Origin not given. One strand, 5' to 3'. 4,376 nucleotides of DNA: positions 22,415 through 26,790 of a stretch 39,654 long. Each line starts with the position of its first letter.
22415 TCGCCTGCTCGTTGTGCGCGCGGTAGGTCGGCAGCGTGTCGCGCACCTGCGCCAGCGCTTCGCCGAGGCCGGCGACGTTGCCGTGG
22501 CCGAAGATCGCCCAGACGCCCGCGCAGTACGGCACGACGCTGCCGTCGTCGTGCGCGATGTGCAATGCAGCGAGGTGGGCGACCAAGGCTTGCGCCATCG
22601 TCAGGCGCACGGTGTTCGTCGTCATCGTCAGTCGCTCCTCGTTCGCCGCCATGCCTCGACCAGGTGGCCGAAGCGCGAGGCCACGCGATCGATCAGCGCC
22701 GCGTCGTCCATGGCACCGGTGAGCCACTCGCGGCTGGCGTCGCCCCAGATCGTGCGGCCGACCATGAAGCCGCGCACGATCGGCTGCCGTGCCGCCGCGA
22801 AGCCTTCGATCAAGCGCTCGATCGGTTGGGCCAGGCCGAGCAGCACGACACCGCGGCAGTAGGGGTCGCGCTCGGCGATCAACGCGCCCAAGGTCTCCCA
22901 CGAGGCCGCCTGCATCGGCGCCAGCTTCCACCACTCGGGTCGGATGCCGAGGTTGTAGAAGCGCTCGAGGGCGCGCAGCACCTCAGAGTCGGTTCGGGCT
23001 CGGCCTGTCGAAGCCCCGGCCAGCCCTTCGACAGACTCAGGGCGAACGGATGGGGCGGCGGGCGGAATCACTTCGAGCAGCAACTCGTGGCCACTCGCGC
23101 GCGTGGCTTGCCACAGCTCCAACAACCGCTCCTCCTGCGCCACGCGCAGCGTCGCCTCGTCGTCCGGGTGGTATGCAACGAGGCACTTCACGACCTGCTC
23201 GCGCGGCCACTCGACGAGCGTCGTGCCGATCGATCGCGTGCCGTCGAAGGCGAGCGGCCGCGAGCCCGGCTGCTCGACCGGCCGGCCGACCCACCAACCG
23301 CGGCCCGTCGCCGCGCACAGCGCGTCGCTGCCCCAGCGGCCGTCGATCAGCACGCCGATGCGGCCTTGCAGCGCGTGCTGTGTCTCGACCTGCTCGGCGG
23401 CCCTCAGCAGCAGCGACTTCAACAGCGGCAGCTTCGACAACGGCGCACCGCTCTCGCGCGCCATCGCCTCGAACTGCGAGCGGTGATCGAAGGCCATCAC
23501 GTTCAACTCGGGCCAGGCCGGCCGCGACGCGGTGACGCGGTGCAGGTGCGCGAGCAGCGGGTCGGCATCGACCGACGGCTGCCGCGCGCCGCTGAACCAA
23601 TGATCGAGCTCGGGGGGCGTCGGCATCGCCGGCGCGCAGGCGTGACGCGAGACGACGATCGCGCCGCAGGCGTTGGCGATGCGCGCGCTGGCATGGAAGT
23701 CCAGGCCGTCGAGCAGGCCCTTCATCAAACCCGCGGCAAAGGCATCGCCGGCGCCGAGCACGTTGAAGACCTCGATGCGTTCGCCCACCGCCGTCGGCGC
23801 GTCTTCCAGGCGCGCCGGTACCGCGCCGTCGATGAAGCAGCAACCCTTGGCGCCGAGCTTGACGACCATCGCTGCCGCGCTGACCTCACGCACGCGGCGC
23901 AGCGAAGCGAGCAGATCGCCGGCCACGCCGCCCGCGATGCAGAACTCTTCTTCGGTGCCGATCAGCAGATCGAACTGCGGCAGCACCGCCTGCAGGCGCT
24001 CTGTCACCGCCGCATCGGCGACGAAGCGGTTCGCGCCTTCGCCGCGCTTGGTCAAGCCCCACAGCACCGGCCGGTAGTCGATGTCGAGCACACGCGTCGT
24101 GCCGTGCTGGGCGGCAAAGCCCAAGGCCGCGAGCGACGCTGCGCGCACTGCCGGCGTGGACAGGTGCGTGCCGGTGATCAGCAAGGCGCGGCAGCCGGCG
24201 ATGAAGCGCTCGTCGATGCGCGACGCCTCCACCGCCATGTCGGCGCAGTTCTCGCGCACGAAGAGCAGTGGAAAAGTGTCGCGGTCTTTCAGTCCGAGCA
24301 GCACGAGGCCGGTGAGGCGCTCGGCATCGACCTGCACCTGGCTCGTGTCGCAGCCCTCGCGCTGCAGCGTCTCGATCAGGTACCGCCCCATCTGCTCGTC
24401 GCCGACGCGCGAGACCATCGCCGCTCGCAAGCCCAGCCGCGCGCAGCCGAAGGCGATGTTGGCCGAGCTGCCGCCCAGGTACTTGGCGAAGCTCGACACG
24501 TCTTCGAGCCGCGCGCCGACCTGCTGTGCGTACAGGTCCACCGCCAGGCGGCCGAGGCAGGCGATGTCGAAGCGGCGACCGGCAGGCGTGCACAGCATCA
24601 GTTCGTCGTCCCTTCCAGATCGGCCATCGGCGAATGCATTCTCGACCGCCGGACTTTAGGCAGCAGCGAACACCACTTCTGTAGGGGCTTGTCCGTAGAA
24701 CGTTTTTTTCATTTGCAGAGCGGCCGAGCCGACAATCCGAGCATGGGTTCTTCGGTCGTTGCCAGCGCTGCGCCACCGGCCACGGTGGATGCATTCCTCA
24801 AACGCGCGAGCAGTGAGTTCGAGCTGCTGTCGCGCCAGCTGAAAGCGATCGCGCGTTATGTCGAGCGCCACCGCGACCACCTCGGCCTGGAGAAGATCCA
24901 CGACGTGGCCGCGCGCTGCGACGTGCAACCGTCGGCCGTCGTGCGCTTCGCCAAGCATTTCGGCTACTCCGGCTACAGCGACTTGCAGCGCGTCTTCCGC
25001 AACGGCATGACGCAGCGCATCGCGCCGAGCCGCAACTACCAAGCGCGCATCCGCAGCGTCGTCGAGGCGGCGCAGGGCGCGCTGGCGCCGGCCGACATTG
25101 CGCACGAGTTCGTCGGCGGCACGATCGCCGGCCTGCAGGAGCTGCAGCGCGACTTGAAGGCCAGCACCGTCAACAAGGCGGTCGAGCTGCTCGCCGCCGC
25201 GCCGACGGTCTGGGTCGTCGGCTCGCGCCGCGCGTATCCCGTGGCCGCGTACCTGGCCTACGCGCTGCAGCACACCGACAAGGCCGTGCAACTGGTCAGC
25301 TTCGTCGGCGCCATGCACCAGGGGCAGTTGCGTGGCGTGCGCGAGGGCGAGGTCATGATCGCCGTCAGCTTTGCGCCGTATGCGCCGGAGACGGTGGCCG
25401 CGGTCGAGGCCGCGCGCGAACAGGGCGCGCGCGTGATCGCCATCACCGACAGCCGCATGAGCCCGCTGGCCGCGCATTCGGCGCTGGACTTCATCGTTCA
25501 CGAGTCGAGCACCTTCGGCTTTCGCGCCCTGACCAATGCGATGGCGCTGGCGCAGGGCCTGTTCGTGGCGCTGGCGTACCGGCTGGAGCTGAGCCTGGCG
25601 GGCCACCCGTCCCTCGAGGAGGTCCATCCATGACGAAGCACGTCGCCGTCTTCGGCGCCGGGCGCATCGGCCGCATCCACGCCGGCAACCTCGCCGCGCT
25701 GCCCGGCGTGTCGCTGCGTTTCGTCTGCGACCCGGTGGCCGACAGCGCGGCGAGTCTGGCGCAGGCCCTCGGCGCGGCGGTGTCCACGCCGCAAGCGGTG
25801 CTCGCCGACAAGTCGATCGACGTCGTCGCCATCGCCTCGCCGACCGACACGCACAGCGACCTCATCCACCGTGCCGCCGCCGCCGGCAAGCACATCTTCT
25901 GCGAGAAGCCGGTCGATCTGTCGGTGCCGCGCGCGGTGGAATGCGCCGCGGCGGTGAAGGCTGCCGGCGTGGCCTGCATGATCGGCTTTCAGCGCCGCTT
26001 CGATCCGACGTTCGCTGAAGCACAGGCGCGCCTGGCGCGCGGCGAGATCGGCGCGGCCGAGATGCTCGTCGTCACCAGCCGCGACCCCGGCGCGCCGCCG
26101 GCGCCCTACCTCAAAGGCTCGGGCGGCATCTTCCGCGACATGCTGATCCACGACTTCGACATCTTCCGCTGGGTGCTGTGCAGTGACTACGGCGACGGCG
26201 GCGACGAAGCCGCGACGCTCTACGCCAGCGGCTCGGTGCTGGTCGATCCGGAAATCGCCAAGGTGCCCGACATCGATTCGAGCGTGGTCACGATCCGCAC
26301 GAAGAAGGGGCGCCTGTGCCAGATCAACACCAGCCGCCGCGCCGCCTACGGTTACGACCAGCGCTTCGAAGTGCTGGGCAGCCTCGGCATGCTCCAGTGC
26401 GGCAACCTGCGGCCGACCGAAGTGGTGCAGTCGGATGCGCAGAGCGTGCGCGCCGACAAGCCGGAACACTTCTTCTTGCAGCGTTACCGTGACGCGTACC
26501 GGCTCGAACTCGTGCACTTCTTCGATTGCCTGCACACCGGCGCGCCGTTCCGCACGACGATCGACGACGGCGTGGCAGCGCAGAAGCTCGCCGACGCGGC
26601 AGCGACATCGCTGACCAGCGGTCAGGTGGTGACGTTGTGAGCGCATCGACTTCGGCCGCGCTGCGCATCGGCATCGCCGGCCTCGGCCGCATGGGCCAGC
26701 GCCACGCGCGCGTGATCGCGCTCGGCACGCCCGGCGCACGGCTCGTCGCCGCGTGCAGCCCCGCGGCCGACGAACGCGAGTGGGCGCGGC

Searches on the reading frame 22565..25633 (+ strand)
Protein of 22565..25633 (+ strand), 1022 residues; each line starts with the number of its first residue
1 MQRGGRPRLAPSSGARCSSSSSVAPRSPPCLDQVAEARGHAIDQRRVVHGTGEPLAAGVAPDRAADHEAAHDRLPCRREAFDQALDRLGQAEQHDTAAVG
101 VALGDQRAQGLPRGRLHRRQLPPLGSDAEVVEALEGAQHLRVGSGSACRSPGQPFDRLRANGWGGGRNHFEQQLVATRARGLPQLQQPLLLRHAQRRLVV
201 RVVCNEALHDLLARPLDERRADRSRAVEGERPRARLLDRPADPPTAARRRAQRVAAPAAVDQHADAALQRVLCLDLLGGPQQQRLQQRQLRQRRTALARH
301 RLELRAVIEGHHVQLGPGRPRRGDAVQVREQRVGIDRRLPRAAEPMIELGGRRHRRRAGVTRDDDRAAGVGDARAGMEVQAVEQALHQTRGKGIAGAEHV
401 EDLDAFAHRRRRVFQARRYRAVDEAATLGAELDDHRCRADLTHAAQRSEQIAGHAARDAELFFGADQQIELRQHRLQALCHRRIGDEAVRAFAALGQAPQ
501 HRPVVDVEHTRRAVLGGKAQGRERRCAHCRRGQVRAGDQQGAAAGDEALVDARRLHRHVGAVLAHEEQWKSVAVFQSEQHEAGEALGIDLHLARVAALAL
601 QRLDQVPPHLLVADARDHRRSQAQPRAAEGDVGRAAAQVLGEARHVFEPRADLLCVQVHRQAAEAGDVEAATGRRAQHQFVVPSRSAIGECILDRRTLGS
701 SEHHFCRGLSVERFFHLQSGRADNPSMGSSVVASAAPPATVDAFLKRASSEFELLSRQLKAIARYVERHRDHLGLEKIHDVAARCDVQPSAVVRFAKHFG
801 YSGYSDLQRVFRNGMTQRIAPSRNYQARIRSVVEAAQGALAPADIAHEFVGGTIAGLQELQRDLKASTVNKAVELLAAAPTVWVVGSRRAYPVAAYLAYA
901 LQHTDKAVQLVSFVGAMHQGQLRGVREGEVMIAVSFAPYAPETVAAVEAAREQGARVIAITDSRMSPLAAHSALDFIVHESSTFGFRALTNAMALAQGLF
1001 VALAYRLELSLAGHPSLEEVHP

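Call 46: search_protein_families(library=pfam, proteins=[window:22565-25633:+], max_evalue=0.001)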
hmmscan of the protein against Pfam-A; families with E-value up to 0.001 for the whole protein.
window:22565-25633:+ (1022 aa): 3 families
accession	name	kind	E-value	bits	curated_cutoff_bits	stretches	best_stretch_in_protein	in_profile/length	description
PF01380.27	SIS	-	1.5e-19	70.5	25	1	876-1000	2-129/131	SIS domain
PF01418.23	HTH_6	-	1.1e-07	32.2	28.3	1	753-808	12-67/77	Helix-turn-helix domain, rpiR family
PF13580.11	SIS_2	-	0.0002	21.8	27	1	923-961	99-137/138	SIS domain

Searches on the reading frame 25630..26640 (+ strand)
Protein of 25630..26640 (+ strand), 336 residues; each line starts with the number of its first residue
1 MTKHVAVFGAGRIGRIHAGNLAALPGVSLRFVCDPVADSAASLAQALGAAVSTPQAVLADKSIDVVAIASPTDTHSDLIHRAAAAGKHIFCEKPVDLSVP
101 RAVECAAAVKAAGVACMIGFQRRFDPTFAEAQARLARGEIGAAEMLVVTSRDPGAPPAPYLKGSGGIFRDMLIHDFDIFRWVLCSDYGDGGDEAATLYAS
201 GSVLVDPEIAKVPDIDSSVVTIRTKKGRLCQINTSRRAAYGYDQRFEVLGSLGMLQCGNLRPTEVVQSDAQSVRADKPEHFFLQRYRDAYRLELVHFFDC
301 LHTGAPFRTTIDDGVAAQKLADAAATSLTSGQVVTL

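Call 46: search_protein_families(library=pfam, proteins=[window:25630-26640:+], max_evalue=0.001)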
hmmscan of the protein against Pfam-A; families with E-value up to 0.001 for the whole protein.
window:25630-26640:+ (336 aa): 4 families
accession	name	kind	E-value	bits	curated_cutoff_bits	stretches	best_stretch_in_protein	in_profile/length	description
PF01408.29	GFO_IDH_MocA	-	1.5e-22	81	24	1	4-120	2-120/120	Oxidoreductase family, NAD-binding Rossmann fold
PF22725.1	GFO_IDH_MocA_C3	-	2.7e-19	69.8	27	1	128-255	1-123/124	GFO/IDH/MocA C-terminal domain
PF02894.22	GFO_IDH_MocA_C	-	1.8e-18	67.6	22.9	1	134-336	3-218/218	Oxidoreductase family, C-terminal alpha/beta domain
PF03807.23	F420_oxidored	-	0.00015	22.7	21.6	1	5-83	2-82/94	NADP oxidoreductase coenzyme F420-dependent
